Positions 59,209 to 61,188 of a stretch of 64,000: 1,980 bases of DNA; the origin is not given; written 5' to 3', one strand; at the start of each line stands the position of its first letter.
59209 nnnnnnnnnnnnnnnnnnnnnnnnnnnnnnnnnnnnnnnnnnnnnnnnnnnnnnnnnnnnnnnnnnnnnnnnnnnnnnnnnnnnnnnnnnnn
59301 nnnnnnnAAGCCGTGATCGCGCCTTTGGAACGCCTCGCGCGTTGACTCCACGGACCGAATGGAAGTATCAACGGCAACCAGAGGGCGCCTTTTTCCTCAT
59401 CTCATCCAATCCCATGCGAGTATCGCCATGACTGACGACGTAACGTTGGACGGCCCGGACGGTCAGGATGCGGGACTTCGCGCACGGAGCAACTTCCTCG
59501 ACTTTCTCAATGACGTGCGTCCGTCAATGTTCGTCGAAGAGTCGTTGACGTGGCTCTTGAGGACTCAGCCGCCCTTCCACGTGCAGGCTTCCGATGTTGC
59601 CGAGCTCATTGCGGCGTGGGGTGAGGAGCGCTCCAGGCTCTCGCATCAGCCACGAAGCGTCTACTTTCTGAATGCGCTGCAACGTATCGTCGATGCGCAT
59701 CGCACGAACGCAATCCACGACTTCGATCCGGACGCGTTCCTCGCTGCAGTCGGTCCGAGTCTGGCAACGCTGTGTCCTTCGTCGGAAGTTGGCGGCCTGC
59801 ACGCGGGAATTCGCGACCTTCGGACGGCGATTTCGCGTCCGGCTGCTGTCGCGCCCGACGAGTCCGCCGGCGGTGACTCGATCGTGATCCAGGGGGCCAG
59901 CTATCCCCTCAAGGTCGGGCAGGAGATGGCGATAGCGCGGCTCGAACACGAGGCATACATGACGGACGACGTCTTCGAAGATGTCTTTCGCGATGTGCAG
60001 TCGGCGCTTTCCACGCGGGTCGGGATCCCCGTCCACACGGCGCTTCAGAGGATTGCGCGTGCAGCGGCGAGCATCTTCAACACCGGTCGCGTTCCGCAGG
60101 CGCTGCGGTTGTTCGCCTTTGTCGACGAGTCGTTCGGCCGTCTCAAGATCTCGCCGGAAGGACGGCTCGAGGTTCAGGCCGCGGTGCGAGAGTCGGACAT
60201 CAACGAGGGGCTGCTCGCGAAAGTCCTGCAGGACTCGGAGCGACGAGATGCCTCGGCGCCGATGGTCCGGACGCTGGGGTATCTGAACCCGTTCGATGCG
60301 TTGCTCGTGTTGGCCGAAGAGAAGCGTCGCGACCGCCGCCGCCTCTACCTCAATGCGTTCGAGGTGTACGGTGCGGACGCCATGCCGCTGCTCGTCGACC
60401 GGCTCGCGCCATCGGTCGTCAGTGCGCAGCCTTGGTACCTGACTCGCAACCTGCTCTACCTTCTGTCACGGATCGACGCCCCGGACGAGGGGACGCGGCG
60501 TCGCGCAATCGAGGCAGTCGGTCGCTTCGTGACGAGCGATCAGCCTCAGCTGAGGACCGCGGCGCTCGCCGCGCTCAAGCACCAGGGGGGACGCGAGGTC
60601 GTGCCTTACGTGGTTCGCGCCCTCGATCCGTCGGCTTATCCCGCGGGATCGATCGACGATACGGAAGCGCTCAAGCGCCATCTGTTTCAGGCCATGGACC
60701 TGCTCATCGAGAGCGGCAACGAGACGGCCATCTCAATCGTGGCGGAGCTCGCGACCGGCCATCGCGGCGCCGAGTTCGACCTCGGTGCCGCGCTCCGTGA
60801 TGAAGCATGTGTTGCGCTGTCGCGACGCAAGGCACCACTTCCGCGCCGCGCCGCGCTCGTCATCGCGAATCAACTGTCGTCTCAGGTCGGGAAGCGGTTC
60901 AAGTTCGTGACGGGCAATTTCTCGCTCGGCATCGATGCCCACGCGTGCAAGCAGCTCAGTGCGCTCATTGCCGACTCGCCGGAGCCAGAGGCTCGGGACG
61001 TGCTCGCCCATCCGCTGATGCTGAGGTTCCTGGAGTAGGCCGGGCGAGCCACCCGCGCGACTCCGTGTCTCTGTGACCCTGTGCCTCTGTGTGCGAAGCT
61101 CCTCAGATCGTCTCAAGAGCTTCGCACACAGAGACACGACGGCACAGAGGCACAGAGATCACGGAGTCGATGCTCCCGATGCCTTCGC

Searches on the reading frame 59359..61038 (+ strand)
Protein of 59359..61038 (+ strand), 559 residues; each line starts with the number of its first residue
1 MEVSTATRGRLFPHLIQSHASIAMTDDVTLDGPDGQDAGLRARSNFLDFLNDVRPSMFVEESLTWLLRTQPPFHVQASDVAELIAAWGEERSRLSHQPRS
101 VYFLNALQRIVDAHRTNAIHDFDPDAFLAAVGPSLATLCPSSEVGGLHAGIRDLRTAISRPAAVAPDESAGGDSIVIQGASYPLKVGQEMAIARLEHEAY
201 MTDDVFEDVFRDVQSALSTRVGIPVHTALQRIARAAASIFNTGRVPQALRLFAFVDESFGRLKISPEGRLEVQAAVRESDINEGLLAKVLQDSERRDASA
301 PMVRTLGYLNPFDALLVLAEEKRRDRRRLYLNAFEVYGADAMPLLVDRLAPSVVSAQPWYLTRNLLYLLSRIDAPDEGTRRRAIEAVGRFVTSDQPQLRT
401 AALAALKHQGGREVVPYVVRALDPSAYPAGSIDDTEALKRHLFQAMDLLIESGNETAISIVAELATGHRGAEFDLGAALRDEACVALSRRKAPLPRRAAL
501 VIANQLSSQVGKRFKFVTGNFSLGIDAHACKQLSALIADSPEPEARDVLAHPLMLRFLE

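Call 22: find_encoding_contigs(protein=window:59359-61038:+, flank=5000, max_places=4)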
Protein window:59359-61038:+ (559 aa): no gene with exactly this product is on record in the collection.
